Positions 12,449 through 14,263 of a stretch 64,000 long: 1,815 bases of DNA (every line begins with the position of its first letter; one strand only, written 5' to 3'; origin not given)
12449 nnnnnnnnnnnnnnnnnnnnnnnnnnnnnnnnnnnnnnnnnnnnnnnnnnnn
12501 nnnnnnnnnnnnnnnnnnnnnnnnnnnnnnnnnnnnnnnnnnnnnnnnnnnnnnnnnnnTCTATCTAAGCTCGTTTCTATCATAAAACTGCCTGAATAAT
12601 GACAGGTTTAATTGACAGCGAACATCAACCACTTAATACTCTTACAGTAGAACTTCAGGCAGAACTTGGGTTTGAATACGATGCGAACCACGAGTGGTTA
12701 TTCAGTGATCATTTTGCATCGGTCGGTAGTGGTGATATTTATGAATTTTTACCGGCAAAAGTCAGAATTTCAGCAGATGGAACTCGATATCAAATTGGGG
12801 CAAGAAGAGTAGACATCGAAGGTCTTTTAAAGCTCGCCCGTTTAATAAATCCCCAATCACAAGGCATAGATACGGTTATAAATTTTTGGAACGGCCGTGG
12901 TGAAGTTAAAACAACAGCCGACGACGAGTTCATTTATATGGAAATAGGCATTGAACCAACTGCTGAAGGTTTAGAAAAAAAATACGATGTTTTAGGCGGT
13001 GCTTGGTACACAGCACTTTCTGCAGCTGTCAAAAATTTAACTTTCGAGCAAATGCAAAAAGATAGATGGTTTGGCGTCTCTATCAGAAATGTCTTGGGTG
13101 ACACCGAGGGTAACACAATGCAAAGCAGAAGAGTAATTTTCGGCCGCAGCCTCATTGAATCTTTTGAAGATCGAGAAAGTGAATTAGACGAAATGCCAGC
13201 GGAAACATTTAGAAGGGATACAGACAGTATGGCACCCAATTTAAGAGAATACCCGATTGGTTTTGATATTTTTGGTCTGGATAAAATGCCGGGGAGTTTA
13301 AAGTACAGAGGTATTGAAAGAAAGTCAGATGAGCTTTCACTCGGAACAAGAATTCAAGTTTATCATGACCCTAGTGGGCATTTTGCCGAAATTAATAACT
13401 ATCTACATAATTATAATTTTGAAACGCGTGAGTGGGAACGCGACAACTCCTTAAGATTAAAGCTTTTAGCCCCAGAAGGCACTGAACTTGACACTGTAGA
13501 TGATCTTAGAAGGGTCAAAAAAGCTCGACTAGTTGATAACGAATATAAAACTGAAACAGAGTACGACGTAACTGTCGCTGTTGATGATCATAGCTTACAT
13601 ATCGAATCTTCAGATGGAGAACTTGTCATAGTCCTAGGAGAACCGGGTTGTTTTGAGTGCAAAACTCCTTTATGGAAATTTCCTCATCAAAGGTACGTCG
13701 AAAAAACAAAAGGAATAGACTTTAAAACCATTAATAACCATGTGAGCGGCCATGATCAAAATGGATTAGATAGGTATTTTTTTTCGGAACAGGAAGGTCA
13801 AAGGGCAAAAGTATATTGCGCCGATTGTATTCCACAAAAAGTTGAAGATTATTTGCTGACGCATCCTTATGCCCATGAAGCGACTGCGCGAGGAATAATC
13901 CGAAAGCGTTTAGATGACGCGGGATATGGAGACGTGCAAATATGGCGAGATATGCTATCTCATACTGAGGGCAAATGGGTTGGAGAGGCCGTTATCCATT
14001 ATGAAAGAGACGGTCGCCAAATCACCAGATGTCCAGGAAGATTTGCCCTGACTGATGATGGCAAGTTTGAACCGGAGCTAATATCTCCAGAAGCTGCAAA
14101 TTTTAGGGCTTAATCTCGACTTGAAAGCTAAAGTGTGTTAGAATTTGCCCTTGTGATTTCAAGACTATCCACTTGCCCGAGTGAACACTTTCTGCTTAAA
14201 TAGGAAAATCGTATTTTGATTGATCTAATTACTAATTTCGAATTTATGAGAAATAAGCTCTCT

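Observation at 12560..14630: Foreign 504-aa protein plus a small coiled-coil ORF splits the str operon between rpsG and fusA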

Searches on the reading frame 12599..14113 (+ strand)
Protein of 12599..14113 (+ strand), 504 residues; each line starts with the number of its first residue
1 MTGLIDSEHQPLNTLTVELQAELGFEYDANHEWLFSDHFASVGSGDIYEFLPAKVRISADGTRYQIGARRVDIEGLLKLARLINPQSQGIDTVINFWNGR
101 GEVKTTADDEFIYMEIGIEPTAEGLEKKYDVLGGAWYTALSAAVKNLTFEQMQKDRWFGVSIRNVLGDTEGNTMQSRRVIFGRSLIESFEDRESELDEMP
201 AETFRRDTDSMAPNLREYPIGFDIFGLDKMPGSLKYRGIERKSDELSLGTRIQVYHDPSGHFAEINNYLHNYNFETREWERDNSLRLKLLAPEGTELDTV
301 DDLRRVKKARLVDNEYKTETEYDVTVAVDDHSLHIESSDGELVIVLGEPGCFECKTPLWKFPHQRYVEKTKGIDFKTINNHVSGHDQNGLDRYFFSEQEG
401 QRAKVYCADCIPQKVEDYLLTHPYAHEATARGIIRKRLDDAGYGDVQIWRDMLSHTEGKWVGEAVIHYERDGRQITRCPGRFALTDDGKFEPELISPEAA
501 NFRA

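Call 3: search_protein_families(library=pfam, proteins=[window:12599-14113:+], max_evalue=1)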
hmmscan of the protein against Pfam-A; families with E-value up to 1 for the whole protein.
window:12599-14113:+ (504 aa): 0 families

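Call 4: search_protein_families(library=ncbifam, proteins=[window:12599-14113:+], max_evalue=1)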
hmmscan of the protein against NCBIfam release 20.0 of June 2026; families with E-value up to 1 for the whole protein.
window:12599-14113:+ (504 aa): 0 families

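Call 7: find_homologous_proteins(query=window:12599-14113:+, max_evalue=0.001)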
Query window:12599-14113:+ (504 aa): 1 proteins with E <= 0.001 among 8000 candidates.
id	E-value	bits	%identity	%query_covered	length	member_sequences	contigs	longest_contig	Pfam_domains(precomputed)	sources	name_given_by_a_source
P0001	0.0e+0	1175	100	100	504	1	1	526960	-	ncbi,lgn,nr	ncbi:MAG: hypothetical protein Q7S45_03200 [Candidatus Curtissbacteria bacterium]|nr:hypothetical pr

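Call 11: search_protein_families(library=phrogs, proteins=[window:12599-14113:+], max_evalue=1)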
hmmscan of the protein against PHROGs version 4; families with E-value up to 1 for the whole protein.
window:12599-14113:+ (504 aa): 1 family
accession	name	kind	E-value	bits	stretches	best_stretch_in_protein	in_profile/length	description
phrog_25455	-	unknown function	0.39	11.6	0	125-154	65-94/135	-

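Call 12: search_protein_families(library=padloc, proteins=[window:12599-14113:+], max_evalue=1)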
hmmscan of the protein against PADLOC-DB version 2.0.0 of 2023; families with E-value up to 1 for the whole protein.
window:12599-14113:+ (504 aa): 0 families

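Call 13: search_solved_structures(query=window:12599-14113:+, max_evalue=10)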
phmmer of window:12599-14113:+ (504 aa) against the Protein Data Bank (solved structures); distinct sequences matched with E-value up to 10: 0.

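Call 21: predict_structure(protein=window:12599-14113:+)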
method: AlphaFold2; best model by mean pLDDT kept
length: 504 residues; sequences in the alignment: 1
mean_pLDDT: 38.2   pTM: 0.26
mean pLDDT of the five models: 38.2, 36.9, 34.4, 32.8, 26.6
residues with pLDDT >= 90: 0; 70-90: 20; 50-70: 97; < 50: 387
segments of 3 or more residues with pLDDT < 50: 1-287, 298-300, 314-316, 330-333, 340-415, 421-425, 501-504
pLDDT, mean of each block of 10 residues (from residue 1): 30 26 30 30 25 36 37 35 32 33 35 36 34 35 32 29 28 28 28 31 28 27 24 22 23 25 27 24 48 55 66 55 62 53 40 25 25 28 25 25 29 46 48 68 63 68 65 59 68 55 45
secondary structure, 60 per line:
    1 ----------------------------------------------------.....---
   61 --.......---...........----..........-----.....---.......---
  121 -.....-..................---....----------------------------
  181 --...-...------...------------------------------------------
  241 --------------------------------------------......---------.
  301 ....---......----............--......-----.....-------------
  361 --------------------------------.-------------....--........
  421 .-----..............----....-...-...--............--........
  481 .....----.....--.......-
elements in order: E53-57 E63-69 H73-83 H88-97 E103-107 E111-117 H122-126 H128-145 H149-152 E285-290 H300-304 E308-313 E318-329 E332-337 E343-347 H413-421 H427-440 E445-448 E454-456 E459-470 E473-485 H497-503

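Call 22: search_protein_representatives(protein=window:12599-14113:+)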
Query: 504 residues. Proteins with E-value up to 0.001 (for the whole library): 43; up to 1e-10: 40; up to 1e-30: 32. The best 43 are listed.
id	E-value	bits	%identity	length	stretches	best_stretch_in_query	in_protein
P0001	0.0e+00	1174.5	100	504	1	1-504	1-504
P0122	3.1e-81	290.3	37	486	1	10-503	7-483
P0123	9.6e-77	275.4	34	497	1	8-503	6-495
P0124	3.0e-76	273.8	36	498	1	11-499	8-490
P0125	8.9e-76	272.3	38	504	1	10-503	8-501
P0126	1.1e-72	262.0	35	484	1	7-503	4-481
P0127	2.5e-71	257.6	34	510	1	14-503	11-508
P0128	1.4e-70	255.2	37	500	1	13-503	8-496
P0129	5.2e-70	253.2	34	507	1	8-503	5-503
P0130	3.0e-69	250.7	34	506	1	11-503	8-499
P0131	3.7e-68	247.1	37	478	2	8-162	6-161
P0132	2.0e-67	244.7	35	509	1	14-503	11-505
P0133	5.3e-66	240.0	33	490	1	9-502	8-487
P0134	1.5e-65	238.5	33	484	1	14-504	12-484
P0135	7.1e-63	229.7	37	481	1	13-503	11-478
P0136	5.7e-61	223.4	36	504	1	16-503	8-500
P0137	2.1e-59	218.2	37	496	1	12-503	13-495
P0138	2.6e-59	218.0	36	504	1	7-503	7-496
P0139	7.6e-59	216.4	32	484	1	9-503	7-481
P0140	1.2e-56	209.1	35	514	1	15-503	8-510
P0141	6.5e-56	206.7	32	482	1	19-494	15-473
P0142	1.7e-55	205.4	32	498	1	11-503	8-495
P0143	1.2e-54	202.6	32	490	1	11-503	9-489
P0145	9.6e-47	176.5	29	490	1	13-503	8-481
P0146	4.6e-46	174.2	32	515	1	13-503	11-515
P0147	4.1e-43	164.5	32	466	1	10-498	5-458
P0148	3.1e-40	155.0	32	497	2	288-491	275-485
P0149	3.2e-39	151.6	32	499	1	11-503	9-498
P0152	6.0e-34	134.3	31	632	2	285-495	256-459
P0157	5.3e-20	88.2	29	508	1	21-504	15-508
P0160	5.2e-12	61.9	28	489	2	283-485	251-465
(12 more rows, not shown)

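Call 25: find_homologous_proteins(query=A1, max_evalue=0.001)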
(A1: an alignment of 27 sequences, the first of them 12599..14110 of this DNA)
Query A1 (27 sequences) (504 aa, profile of the alignment): 1 proteins with E <= 0.001 among 8000 candidates.
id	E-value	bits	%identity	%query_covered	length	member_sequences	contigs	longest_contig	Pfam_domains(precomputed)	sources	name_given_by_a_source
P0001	1.3e-155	537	100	100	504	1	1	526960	-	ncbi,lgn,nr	ncbi:MAG: hypothetical protein Q7S45_03200 [Candidatus Curtissbacteria bacterium]|nr:hypothetical pr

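Call 27: find_encoding_contigs(protein=P0122, flank=8000, max_places=3)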
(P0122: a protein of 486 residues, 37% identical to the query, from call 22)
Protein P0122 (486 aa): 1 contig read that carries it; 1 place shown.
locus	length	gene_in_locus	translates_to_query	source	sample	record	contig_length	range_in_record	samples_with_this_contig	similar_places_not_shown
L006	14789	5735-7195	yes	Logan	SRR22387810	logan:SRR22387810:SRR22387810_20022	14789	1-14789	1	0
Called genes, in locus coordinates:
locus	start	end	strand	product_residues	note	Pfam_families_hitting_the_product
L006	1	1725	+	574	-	?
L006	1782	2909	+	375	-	PF00350:Dynamin_N (faint), PF01926:MMR_HSR1, PF02421:FeoB_N, PF16897:MMR_HSR1_Xtn, PF02824:TGS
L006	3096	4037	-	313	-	PF00733:Asn_synthase, PF02540:NAD_synthase (weak), PF24167:DUF7411 (weak), PF00733:Asn_synthase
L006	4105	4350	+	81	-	-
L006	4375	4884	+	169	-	PF04027:DUF371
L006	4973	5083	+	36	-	-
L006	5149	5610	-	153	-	PF13636:Methyltranf_PUA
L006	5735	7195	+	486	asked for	-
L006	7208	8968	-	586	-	PF00009:GTP_EFTU, PF01926:MMR_HSR1 (weak), PF03144:GTP_EFTU_D2, PF11987:IF-2, PF14578:GTP_EFTU_D4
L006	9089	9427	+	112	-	-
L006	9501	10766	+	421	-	PF02005:TRM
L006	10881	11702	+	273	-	PF08308:PEGA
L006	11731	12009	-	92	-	PF00736:EF1_GNE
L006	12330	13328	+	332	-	PF01699:Na_Ca_ex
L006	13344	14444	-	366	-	PF01137:RTC, PF05189:RTC_insert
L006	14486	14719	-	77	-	-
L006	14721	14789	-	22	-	?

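Call 29: list_cluster_members(proteins=[P0122, P0123, P0124, P0125, P0126, P0127, P0128, P0129, P0130, P0132])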
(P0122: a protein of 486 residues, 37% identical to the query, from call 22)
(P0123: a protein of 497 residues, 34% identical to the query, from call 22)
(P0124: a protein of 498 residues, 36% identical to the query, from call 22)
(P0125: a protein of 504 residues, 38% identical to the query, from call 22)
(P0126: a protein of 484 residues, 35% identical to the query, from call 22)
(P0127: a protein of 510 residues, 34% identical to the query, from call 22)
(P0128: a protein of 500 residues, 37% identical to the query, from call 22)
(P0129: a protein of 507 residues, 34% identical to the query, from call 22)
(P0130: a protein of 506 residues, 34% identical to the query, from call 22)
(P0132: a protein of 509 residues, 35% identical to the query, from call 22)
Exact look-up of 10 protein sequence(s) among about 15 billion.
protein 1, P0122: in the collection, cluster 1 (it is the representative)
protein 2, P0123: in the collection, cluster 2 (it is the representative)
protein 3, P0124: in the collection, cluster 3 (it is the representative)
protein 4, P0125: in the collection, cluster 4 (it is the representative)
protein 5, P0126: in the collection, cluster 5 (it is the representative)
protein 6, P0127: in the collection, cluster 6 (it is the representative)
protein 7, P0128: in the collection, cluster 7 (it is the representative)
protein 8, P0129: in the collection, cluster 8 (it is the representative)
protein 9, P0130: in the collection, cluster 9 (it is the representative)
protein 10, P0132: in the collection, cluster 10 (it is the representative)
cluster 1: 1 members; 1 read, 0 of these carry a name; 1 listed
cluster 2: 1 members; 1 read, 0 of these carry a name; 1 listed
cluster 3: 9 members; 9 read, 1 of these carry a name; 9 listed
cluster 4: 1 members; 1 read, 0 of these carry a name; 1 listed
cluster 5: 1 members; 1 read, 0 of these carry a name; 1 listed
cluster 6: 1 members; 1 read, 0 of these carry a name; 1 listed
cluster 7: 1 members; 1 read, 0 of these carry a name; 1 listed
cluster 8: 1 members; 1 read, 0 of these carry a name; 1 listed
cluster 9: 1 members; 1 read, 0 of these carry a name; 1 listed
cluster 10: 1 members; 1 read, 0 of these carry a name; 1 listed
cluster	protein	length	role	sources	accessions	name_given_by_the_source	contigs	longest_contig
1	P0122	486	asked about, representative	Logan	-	-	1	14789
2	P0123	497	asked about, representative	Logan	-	-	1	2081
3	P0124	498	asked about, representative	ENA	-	-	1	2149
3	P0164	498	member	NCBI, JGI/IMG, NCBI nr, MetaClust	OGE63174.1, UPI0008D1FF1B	hypothetical protein A2964_01075 [Candidatus Daviesbacteria bacterium ... | MAG: hypothetical protein A2964_01075 [Candidatus Daviesbacteria bacterium ... | status=active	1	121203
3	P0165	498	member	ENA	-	-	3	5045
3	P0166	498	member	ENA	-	-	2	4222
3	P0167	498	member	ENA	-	-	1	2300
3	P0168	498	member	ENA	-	-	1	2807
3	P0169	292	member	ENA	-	-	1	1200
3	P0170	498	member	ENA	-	-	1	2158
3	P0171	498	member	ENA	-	-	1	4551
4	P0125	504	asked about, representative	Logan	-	-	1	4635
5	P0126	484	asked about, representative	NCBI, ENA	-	-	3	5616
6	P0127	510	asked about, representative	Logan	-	-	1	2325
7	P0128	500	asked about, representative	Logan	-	-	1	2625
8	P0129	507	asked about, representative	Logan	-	-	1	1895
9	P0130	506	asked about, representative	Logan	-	-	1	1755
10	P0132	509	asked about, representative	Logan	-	-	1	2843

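Call 30: list_cluster_members(proteins=[P0133, P0134, P0135, P0136, P0137, P0138, P0139, P0140, P0141, P0142])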
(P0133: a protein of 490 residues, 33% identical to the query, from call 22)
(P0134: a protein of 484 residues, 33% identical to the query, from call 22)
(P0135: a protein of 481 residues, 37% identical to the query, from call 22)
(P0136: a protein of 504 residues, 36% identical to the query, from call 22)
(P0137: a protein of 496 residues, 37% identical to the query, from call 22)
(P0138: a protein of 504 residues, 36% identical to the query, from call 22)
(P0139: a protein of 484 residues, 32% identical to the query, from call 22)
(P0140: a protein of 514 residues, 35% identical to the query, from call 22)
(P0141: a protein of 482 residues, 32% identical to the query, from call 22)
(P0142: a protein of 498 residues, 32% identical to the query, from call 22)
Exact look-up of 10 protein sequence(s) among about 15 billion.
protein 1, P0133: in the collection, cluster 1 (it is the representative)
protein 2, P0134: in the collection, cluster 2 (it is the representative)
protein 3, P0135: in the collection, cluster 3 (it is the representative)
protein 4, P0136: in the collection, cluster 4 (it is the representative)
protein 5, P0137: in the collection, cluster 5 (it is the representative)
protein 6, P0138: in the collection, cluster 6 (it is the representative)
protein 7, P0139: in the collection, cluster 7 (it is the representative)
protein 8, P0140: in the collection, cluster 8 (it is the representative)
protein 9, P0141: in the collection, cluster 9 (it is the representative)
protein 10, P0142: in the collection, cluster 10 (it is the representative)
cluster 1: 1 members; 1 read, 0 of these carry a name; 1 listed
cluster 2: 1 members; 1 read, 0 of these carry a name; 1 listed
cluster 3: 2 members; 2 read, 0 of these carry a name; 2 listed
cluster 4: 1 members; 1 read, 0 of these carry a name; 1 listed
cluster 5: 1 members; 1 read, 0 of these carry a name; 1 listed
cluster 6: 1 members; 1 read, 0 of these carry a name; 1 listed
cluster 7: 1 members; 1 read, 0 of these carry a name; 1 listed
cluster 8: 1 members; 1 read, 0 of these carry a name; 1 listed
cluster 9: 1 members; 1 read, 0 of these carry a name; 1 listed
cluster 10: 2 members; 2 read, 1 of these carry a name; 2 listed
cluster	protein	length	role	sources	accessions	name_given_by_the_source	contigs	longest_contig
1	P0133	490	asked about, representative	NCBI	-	-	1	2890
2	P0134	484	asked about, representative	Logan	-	-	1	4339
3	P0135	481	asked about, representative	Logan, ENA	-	-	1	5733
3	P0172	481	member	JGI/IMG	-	-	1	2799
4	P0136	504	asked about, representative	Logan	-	-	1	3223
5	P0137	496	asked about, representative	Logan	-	-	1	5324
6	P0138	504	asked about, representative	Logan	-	-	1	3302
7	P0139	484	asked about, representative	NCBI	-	-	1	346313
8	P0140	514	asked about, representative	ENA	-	-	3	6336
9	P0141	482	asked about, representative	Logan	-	-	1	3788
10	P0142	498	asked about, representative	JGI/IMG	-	hypothetical protein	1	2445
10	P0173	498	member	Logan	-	-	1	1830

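Call 31: list_cluster_members(proteins=[P0143, P0145, P0146, P0147, P0148, P0149, P0152, P0157, P0160, P0131])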
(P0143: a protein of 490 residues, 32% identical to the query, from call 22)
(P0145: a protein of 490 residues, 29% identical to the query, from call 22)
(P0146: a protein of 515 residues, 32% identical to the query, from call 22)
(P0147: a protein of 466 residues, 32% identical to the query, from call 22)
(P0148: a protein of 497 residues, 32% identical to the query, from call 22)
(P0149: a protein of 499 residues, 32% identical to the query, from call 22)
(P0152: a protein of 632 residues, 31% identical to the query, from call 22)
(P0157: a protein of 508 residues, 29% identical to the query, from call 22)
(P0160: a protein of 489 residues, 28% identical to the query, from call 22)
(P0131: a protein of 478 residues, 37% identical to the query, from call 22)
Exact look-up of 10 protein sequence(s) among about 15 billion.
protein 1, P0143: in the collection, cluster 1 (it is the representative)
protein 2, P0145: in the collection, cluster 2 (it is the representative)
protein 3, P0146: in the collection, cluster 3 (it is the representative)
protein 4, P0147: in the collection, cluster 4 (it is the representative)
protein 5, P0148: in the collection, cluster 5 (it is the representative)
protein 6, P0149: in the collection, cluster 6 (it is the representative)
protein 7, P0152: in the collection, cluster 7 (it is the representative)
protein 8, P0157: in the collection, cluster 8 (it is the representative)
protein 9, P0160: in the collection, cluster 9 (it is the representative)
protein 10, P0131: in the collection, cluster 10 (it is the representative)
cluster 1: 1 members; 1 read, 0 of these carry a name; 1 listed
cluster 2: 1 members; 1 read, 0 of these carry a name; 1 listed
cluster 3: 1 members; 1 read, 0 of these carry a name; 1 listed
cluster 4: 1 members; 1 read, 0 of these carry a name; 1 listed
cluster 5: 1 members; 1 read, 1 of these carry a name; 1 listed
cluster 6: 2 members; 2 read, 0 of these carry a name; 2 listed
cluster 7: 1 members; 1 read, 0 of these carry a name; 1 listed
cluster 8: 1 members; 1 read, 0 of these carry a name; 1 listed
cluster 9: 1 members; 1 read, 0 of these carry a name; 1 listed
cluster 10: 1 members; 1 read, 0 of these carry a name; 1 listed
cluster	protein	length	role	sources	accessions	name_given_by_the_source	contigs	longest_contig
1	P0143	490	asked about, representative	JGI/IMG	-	-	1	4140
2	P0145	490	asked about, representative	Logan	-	-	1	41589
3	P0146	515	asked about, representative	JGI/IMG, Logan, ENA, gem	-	-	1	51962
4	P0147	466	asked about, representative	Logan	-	-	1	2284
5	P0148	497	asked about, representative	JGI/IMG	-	hypothetical protein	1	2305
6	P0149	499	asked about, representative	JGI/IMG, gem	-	-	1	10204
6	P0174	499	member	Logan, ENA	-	-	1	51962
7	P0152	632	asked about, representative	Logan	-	-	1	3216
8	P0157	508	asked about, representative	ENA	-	-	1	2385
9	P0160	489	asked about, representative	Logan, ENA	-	-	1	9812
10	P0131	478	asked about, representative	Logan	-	-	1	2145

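Call 32: find_encoding_contigs(protein=P0164, flank=8000, max_places=2)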
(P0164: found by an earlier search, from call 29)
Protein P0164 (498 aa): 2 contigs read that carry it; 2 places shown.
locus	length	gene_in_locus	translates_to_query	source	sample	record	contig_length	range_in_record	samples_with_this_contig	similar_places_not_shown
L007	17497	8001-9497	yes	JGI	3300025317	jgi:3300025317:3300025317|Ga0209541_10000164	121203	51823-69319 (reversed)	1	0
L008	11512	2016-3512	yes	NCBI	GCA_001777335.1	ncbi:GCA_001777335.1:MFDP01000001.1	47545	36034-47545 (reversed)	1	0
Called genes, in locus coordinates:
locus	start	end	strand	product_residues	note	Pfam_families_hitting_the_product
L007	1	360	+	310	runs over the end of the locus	PF00768:Peptidase_S11, PF13354:Beta-lactamase2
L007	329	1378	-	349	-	-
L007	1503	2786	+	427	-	PF00749:tRNA-synt_1c, PF19269:Anticodon_2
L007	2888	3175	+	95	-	-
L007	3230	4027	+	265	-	PF14528:LAGLIDADG_3 (faint)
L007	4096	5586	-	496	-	PF00239:Resolvase, PF07508:Recombinase, PF13408:Zn_ribbon_recom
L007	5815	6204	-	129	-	-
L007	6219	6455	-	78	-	-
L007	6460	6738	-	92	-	-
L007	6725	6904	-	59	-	-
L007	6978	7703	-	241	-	-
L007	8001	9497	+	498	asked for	-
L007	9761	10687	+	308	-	-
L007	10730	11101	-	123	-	PF07883:Cupin_2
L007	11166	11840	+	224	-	PF00702:Hydrolase, PF12710:HAD (weak), PF13419:HAD_2, PF13242:Hydrolase_like (weak)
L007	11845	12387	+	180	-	PF01625:PMSR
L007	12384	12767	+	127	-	PF01641:SelR, PF24046:At4g08330 (faint)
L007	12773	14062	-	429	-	PF00226:DnaJ (weak), PF03572:Peptidase_S41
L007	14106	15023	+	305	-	PF03741:TerC, PF04332:DUF475, PF03741:TerC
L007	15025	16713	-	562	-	-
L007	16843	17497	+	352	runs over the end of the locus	PF02661:Fic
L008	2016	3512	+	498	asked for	-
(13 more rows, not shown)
